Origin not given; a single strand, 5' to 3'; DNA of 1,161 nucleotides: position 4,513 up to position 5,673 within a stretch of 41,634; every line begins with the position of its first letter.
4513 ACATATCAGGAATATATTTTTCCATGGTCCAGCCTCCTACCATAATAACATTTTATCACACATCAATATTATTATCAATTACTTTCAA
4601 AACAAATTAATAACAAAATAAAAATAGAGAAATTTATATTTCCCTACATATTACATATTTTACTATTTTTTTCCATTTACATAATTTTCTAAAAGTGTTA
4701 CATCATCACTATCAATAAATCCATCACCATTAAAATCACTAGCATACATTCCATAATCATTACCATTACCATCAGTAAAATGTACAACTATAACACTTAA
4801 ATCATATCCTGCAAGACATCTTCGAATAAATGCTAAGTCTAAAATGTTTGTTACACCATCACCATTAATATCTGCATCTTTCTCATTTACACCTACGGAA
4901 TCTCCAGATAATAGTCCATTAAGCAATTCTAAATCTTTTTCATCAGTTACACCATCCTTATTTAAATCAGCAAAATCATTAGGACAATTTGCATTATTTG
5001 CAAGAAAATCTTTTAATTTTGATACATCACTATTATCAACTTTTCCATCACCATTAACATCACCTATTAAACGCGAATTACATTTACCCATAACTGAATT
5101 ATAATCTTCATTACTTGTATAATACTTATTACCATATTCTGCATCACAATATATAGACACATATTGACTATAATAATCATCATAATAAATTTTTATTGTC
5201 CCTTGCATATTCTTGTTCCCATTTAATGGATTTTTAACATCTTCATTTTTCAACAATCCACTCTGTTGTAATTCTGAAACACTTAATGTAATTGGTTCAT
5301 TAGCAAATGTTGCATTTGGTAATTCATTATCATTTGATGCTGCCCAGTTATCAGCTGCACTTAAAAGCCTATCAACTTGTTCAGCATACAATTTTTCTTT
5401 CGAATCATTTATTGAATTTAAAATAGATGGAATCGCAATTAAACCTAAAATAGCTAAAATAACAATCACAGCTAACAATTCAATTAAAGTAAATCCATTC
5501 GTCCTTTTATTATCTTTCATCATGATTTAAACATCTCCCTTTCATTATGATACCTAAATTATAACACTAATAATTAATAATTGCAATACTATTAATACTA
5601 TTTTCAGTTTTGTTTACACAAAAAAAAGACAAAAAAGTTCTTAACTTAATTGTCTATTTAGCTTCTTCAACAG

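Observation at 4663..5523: Type IV pilin-like protein fused to two tandem dockerin-type modules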

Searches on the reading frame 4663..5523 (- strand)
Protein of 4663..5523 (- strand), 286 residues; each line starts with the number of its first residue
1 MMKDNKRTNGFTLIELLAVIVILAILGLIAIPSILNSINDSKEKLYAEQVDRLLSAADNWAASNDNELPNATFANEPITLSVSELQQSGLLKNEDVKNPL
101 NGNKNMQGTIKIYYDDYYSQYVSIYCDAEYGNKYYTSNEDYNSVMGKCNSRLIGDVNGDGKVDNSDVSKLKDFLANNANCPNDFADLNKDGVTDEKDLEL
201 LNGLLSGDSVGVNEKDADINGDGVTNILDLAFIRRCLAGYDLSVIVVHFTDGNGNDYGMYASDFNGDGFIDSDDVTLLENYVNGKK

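Call 3: search_protein_families(library=pfam, proteins=[window:4663-5523:-], max_evalue=1)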
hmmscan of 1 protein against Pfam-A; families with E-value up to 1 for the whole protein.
window:4663-5523:- (286 aa): 7 families
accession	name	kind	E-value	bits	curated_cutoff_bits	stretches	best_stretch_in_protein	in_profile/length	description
PF00404.24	Dockerin_1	-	1.4e-19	70.5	22.9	2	218-283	3-57/57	Dockerin type I domain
PF07963.17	N_methyl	-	8.3e-08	31.9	21.2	1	6-31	2-27/27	Prokaryotic N-terminal methylation motif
PF13517.12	FG-GAP_3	-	0.001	20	26.9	0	249-271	37-58/61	FG-GAP-like repeat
PF23993.1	DUF7311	-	0.046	14.7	27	1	16-82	5-70/150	Domain of unknown function (DUF7311)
PF13202.12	EF-hand_5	-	0.13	12.2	25.9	0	155-165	9-19/25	EF hand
PF01839.29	FG-GAP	-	0.16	12.3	22.1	0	154-163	8-17/37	FG-GAP repeat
PF13499.12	EF-hand_7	-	0.2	12.5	30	0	263-280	12-30/67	EF-hand domain pair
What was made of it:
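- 4672..4878 (-): Dockerin module 2 (residues 216-284): Ca2+ loops 218-229 and 263-274, helices 227-237 and 272-282. An atypical 24-residue insertion (238-261) lies between the two repeats. calls 3 (best stretch 218-283), 7, 38 (insertion pLDDT below 50), 81.
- On Dockerin type I (PF00404): Dockerin_1 scores 70.5 bits against cutoff 22.9 in two stretches; EF-hand models are below cutoff (call 3).
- Checked: EF-hand and FG-GAP models are all below their cutoffs (call 3).
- N_methyl 31.9 bits and Dockerin_1 70.5 bits in two copies, both above Pfam cutoffs (call 3).
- Tried and rejected: Rejected, because those models are below threshold while Dockerin_1 is far above it (call 3).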

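Call 4: search_protein_families(library=ncbifam, proteins=[window:4663-5523:-], max_evalue=1)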
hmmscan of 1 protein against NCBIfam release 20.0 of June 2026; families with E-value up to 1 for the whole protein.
window:4663-5523:- (286 aa): 17 families
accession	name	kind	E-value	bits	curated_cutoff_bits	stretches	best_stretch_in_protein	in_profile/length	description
TIGR01710.1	typeII_sec_gspG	equivalog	3.2e-07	30.4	88.85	1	10-61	2-53/134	type II secretion system major pseudopilin GspG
TIGR02532.1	IV_pilin_GFxxxE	domain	1.4e-06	27.9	16.3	1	9-31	2-24/24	prepilin-type N-terminal cleavage/methylation domain-containing protein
NF040982.1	ComGD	equivalog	1.9e-06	28.4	70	1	9-111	2-100/139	competence type IV pilus minor pilin ComGD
NF041775.1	typeIV_PilA_Myxo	equivalog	2.5e-06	27.6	400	1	5-66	7-68/214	type IV pilin protein PilA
NF007862.0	PRK10574.1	equivalog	8.6e-06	25.9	138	1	7-38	3-34/145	prepilin peptidase-dependent pilin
NF040999.1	pilin_ComGC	equivalog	3.3e-05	24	75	1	9-42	2-35/84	competence type IV pilus major pilin ComGC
NF049990.1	CellobisidaseCelK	equivalog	0.00016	20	1700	2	146-204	822-881/889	cellulose 1,4-beta-cellobiosidase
NF041013.1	T4P_ComGE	equivalog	0.00024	21.2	49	1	6-55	1-50/83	competence type IV pilus minor pilin ComGE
TIGR01708.2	typeII_sec_gspH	equivalog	0.00084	19.4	80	1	9-63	2-56/169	type II secretion system minor pseudopilin GspH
TIGR02596.1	TIGR02596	subfamily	0.0018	18.4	70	1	11-64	1-54/196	Verru_Chthon cassette protein D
NF007800.0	PRK10506.1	equivalog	0.0054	16.6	158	1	4-54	4-54/163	prepilin peptidase-dependent protein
TIGR01711.1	gspJ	equivalog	0.014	15.2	64.85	1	10-53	2-43/192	type II secretion system minor pseudopilin GspJ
NF038304.1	EPS_HpsC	equivalog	0.038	13.5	200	1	3-46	15-59/318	hormogonium polysaccharide secretion pseudopilin HpsC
NF041002.1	pilin_ComGF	equivalog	0.057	13.6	80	1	9-50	2-42/139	competence type IV pilus minor pilin ComGF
TIGR01707.1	gspI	equivalog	0.11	13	44.35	1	10-40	1-31/101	type II secretion system minor pseudopilin GspI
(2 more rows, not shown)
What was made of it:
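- Checked: Pfam N_methyl scores 31.9 bits (cutoff 21.2) and TIGR02532 scores 27.9 (cutoff 16.3) (calls 3, 4).
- TIGR02532 is also above its cutoff (call 4).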

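Call 6: find_homologous_proteins(query=window:4663-5523:-)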
Query window:4663-5523:- (286 aa): 2592 proteins with E <= 0.001 among 8000 candidates; the best 120 are listed.
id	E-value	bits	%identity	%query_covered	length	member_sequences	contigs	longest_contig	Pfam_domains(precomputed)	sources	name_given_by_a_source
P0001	3.8e-182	622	100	100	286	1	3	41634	PF07963.18,PF00404.25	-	-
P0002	5.4e-66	241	45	95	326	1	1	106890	PF19209.6,PF07963.18,PF00404.25,PF00036.39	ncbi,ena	-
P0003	3.2e-49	186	47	72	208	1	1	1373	PF07963.18,PF00404.25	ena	-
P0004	1.8e-23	102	43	53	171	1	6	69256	PF07963.18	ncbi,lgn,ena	-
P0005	3.0e-18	85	48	37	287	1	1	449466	PF07963.18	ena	-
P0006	4.3e-18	84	48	37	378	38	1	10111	PF07963.18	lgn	-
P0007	4.5e-18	84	29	98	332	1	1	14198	PF13405.13,PF07963.18,PF00404.25,PF13499.13,PF00036.39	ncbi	-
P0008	1.8e-17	82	43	43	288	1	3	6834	PF16403.12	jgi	-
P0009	6.8e-17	80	44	48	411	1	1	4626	PF07963.18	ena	-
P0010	1.4e-16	79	29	98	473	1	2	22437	PF13405.13,PF07963.18,PF00404.25,PF13499.13,PF13202.13,PF00036.39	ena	-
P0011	1.1e-15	76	30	97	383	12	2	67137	PF07963.18,PF00404.25,PF13499.13,PF00036.39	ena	-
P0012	4.0e-15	74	40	44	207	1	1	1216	PF07963.18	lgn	-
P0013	4.2e-15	74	32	96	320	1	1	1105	PF07963.18,PF00404.25,PF13499.13,PF00036.39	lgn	-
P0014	4.3e-15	74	30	95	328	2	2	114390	PF07963.18,PF00404.25,PF13499.13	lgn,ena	-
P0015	4.6e-15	74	28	98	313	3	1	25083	PF13405.13,PF07963.18,PF00404.25,PF13499.13,PF13202.13,PF00036.39,PF22648.3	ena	-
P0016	1.9e-14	72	33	84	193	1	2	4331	PF07963.18,PF00404.25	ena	-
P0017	3.4e-14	71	31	95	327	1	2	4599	PF07963.18,PF00404.25,PF13499.13,PF00036.39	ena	-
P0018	3.8e-14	71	33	34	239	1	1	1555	PF07963.18,PF00404.25,PF13202.13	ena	-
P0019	4.0e-14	71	31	96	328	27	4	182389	PF07963.18,PF00404.25,PF13499.13,PF00036.39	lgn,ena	-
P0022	8.7e-14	70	32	96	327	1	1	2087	PF07963.18,PF00404.25,PF13499.13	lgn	-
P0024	2.3e-13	68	32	96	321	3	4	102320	PF07963.18,PF00404.25,PF13499.13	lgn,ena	-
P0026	2.1e-12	65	29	95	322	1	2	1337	PF07963.18,PF00404.25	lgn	-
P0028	4.3e-12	64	31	94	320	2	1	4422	PF07963.18,PF00404.25,PF13499.13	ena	-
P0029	4.8e-12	64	32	65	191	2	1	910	PF07963.18,PF00404.25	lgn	-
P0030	5.7e-12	64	31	95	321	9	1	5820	PF07963.18,PF00404.25,PF13499.13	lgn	-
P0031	8.4e-12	63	31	95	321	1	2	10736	PF07963.18,PF00404.25,PF13499.13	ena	-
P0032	1.4e-11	63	30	99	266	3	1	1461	PF07963.18,PF00404.25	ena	-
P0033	3.7e-11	61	32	67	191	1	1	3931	PF07963.18,PF00404.25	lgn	-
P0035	7.4e-11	60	31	65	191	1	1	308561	PF07963.18,PF00404.25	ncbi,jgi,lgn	ncbi:MAG: dockerin type I repeat-containing protein [Bacilli bacterium]|jgi:prepilin-type N-terminal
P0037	1.4e-10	59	29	71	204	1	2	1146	PF07963.18,PF00404.25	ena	-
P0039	6.9e-10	57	28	96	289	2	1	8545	PF07963.18,PF00404.25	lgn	-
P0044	2.1e-9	56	41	37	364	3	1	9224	PF07963.18,PF00404.25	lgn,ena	-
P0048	3.2e-9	55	40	29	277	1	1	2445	PF07963.18,PF00404.25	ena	-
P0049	3.3e-9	55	45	29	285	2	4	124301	PF07963.18,PF00404.25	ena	-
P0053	7.8e-9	54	39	37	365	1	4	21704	PF07963.18,PF00404.25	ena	-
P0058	1.6e-8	53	29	82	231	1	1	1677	PF07963.18,PF00404.25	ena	-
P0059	1.9e-8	52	31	96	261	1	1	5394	PF07963.18,PF00404.25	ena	-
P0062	2.3e-8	52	28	95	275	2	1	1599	PF07963.18,PF00404.25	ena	-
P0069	4.1e-8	51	33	17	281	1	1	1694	PF07963.18,PF00404.25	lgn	-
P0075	5.4e-8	51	31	19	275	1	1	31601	PF07963.18,PF00404.25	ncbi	-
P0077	6.0e-8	51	31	69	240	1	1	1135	PF07963.18,PF00404.25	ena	-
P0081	7.5e-8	50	33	48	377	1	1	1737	PF00404.25,PF13499.13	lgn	-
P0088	1.5e-7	49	43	27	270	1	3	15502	PF07963.18,PF00404.25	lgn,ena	-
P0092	1.9e-7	49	-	-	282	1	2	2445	PF07963.18,PF00404.25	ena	-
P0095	2.0e-7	49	32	20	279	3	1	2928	PF07963.18,PF00404.25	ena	-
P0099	2.4e-7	49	44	37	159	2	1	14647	PF07963.18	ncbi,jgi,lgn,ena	-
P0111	3.2e-7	48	28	94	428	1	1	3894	PF07963.18,PF00404.25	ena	-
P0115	4.1e-7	48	45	30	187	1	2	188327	PF07963.18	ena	-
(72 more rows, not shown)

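Call 7: search_solved_structures(query=window:4663-5523:-, max_evalue=1, show_alignments=2)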
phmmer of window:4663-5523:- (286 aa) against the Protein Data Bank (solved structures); distinct sequences matched with E-value up to 1: 44.
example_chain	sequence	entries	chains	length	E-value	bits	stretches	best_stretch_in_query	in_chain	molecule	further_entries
1daq_A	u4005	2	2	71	4.7e-06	29.7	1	150-203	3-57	ENDOGLUCANASE SS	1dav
2mte_A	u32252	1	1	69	6.5e-06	29.2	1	150-203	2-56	Cellulose 1,4-beta-cellobiosidase (reducing end) CelS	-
8pfb_G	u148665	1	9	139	4.2e-05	26.5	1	11-91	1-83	Type IV pilin PilE1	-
4fl4_A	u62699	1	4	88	4.3e-05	26.5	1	141-203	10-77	Glycoside hydrolase family 9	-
6kg9_A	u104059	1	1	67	0.00015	24.8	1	184-232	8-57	And cellulose-binding endoglucanase family 9 CelL ortholog dockerin domain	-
8zvk_A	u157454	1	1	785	0.00018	24.5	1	218-282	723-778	AaBgIC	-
3ul4_B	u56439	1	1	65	0.00022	24.2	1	185-239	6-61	Cellulosome enzyme, dockerin type I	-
8x39_A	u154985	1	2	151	0.00046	23.1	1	152-285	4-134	Serine protease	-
6kgc_B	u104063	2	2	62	0.00046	23.1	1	184-232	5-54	And cellulose-binding endoglucanase family 9 CelL ortholog dockerin domain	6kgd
8x3a_A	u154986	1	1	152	0.00047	23.1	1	152-285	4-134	Serine protease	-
6kge_D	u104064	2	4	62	0.00067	22.6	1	184-232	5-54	And cellulose-binding endoglucanase family 9 CelL ortholog dockerin domain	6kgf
9lab_B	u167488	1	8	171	0.00081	22.3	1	6-43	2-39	MSHA major pilin subunit MshA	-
2jnk_A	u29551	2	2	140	0.00083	22.3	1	142-203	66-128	Hyalurononglucosaminidase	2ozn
5lxv_B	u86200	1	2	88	0.00085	22.3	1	148-203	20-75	Carbohydrate-binding protein WP_009985128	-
9laa_A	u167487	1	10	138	0.0024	20.8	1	2-35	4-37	Type IV pilin protein PilA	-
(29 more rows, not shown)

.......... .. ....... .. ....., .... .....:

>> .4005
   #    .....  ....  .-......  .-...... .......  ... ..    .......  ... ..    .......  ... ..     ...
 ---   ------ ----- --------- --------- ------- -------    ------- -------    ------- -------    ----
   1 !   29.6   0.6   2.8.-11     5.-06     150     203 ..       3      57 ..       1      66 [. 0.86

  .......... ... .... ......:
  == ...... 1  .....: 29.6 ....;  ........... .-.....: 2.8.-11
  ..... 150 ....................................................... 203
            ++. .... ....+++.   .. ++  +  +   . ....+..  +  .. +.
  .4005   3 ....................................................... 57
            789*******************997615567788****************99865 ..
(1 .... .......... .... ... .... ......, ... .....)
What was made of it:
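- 4903..5070 (-): Dockerin module 1 (residues 152-207): Ca2+ loops 155-166 and 186-197, helices 164-175 and 195-205. calls 3, 7 (CelS dockerin 1daq, E 4.7e-6), 38, 42, 81.
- They also include the pilins PilE1 and MshA (call 7).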

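Call 12: find_related_loci(query=window:4663-5523:-, collection=genome_contigs, flank=10000)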
Query window:4663-5523:- (286 aa) in genome_contigs; peptide patterns used: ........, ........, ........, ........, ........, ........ (x = any residue, [..] = any of these).
34 stretches matched a pattern, but none encodes a relative of the query by tblastn (E <= 1e-3).
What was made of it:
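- Tried and rejected: None were found in GTDB species genomes with peptide patterns from the single protein (call 12).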

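Call 13: find_encoding_contigs(protein=P0002, flank=10000, max_places=3)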
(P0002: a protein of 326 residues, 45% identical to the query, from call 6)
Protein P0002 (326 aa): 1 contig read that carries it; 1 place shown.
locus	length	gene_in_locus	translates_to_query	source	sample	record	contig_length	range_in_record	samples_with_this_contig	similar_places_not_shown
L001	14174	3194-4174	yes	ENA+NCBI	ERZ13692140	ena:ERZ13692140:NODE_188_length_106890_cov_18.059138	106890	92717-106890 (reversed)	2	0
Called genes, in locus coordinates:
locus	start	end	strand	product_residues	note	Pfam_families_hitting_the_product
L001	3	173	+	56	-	?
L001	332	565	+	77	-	-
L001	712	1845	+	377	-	PF13439:Glyco_transf_4, PF13579:Glyco_trans_4_4 (faint), PF00534:Glycos_transf_1, PF13692:Glyco_trans_1_4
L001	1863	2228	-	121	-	PF12670:DUF3792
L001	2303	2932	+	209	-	PF04239:DUF421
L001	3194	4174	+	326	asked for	PF07963:N_methyl, PF00036:EF-hand_1 (faint), PF19209:CoV_S1_C (faint), PF00404:Dockerin_1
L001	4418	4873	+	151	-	PF07963:N_methyl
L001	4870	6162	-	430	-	PF01943:Polysacc_synt, PF13440:Polysacc_synt_3, PF01554:MatE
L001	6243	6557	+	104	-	PF13797:Post_transc_reg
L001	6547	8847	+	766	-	PF21760:SecD_1st, PF22599:SecDF_P1_head (faint), PF02355:SecD_SecF_C, PF07549:Sec_GG (weak), PF02355:SecD_SecF_C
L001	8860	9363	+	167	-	-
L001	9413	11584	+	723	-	PF13328:HD_4, PF01966:HD, PF04607:RelA_SpoT, PF02824:TGS, PF19296:RelA_AH, PF28438:RelA_RIS, PF13291:ACT_4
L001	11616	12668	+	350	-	PF01594:AI-2E_transport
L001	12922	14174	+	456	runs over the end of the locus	PF00493:MCM, PF12775:AAA_7 (weak), PF00004:AAA, PF07724:AAA_2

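Call 15: find_encoding_contigs(protein=window:4663-5523:-, flank=10000, max_places=5)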
Protein window:4663-5523:- (286 aa): 4 contigs read that carry it; 3 places shown.
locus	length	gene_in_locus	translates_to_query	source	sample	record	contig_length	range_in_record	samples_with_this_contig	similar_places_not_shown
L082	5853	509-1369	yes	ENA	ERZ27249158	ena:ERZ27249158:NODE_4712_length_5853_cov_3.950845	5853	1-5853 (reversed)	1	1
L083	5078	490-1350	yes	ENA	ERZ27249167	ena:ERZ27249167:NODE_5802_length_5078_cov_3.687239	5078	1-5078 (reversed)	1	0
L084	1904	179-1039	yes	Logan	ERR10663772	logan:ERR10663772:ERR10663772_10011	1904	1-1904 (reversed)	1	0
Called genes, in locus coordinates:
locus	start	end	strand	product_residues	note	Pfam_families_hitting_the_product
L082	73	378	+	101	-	-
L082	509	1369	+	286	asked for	PF07963:N_methyl, PF00404:Dockerin_1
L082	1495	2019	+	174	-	PF09419:PGP_phosphatase, PF00702:Hydrolase, PF13419:HAD_2 (weak), PF13242:Hydrolase_like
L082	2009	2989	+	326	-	PF03193:RsgA_GTPase (weak), PF01926:MMR_HSR1, PF04548:AIG1 (weak)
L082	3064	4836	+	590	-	PF01580:FtsK_SpoIIIE (faint), PF01935:DUF87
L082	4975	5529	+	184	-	PF01330:RuvA_N, PF14520:HHH_5, PF07499:RuvA_C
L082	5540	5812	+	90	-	-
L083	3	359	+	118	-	?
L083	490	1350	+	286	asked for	PF07963:N_methyl, PF00404:Dockerin_1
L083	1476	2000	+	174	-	PF09419:PGP_phosphatase, PF00702:Hydrolase, PF13419:HAD_2 (weak), PF13242:Hydrolase_like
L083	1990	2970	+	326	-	PF03193:RsgA_GTPase (weak), PF01926:MMR_HSR1, PF04548:AIG1 (weak)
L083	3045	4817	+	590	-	PF01580:FtsK_SpoIIIE (faint), PF01935:DUF87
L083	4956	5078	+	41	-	?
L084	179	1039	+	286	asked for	PF07963:N_methyl, PF00404:Dockerin_1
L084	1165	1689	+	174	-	PF09419:PGP_phosphatase, PF00702:Hydrolase, PF13419:HAD_2 (weak), PF13242:Hydrolase_like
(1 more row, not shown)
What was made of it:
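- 4663..5523 (-): Whole ORF, 286 aa: a modular prepilin made of leader, pilin module and two dockerins. The identical protein is on three other contigs (call 15).
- Checked: The identical protein, in the same gene neighbourhood, is on three further contigs from three other samples (call 15).
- The identical sequence is present in four samples (call 15).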

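Call 21: find_encoding_contigs(protein=P0019, flank=10000, max_places=2)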
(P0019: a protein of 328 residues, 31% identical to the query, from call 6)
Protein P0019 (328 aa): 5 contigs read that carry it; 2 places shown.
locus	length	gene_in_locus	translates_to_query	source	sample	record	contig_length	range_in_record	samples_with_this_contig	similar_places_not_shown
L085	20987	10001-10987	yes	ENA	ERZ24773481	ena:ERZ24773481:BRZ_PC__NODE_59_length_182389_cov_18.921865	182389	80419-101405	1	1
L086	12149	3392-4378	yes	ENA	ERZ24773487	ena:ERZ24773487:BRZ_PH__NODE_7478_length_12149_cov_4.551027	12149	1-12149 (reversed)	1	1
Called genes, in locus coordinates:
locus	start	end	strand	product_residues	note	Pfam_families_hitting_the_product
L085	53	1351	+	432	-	PF25888:WHD_DnaB, PF07261:DnaB_2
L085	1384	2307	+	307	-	PF03969:AFG1_ATPase (weak), PF01695:IstB_IS21 (weak), PF00308:Bac_DnaA (weak)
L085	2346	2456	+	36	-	-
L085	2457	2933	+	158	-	-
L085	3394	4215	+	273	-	PF01909:NTP_transf_2 (weak), PF18765:Polbeta (weak)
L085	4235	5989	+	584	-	PF07973:tRNA_SAD, PF00587:tRNA-synt_2b, PF03129:HGTP_anticodon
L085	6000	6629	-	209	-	PF00027:cNMP_binding, PF13545:HTH_Crp_2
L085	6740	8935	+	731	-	PF03477:ATP-cone, PF13597:NRDD, PF01228:Gly_radical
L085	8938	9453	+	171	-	PF13353:Fer4_12, PF04055:Radical_SAM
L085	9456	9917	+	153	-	PF00692:dUTPase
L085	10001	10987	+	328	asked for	PF07963:N_methyl, PF00036:EF-hand_1 (faint), PF00404:Dockerin_1, PF13499:EF-hand_7 (faint), PF00404:Dockerin_1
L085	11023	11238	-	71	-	PF00830:Ribosomal_L28 (weak)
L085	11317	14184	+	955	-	PF02811:PHP, PF07733:DNA_pol3_alpha, PF17657:DNA_pol3_finger, PF14579:HHH_6, PF01336:tRNA_anti-codon (faint)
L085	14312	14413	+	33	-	-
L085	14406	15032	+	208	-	-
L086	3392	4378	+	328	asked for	PF07963:N_methyl, PF00036:EF-hand_1 (faint), PF00404:Dockerin_1, PF13499:EF-hand_7 (faint), PF00404:Dockerin_1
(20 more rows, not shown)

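Call 22: find_encoding_contigs(protein=P0035, flank=10000, max_places=2)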
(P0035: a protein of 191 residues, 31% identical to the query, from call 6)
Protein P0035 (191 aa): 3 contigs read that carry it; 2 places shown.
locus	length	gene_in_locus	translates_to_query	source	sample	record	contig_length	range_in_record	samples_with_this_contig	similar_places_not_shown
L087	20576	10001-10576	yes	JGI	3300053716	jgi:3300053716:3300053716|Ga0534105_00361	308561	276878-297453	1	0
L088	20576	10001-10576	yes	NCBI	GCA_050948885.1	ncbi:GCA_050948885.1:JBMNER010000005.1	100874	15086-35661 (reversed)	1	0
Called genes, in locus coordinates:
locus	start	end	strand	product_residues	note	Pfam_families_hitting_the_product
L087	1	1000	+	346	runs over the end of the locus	PF02163:Peptidase_M50, PF00595:PDZ (weak), PF13180:PDZ_2 (weak)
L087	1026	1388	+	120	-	-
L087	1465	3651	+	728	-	PF17764:PriA_3primeBD, PF00270:DEAD, PF04851:ResIII, PF18319:Zn_ribbon_PriA, PF00271:Helicase_C, PF18074:PriA_C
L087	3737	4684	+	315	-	PF00551:Formyl_trans_N, PF02911:Formyl_trans_C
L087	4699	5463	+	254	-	-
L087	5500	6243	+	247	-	PF00481:PP2C, PF13672:PP2C_2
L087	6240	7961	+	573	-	PF00069:Pkinase, PF03109:ABC1 (faint), PF07714:PK_Tyr_Ser-Thr, PF14531:Kinase-like (weak), PF03793:PASTA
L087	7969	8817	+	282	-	PF16745:RsgA_N, PF03193:RsgA_GTPase, PF01926:MMR_HSR1 (weak)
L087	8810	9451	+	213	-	PF00834:Ribul_P_3_epim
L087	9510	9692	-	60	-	PF00830:Ribosomal_L28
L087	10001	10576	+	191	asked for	PF07963:N_methyl, PF00404:Dockerin_1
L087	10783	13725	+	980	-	PF02811:PHP, PF07733:DNA_pol3_alpha, PF17657:DNA_pol3_finger, PF14579:HHH_6, PF01336:tRNA_anti-codon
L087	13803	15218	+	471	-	PF00224:PK, PF02887:PK_C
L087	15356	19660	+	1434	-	PF14480:DNA_pol3_a_NI, PF11490:DNA_pol3_a_NII (weak), PF02811:PHP, PF00929:RNase_T, PF16473:Rv2179c-like (weak), PF07733:DNA_pol3_alpha, PF17657:DNA_pol3_finger, PF14579:HHH_6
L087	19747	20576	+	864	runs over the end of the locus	PF02739:5_3_exonuc_N, PF01367:5_3_exonuc, PF22619:DNA_polI_exo1, PF00476:DNA_pol_A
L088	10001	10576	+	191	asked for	PF07963:N_methyl, PF00404:Dockerin_1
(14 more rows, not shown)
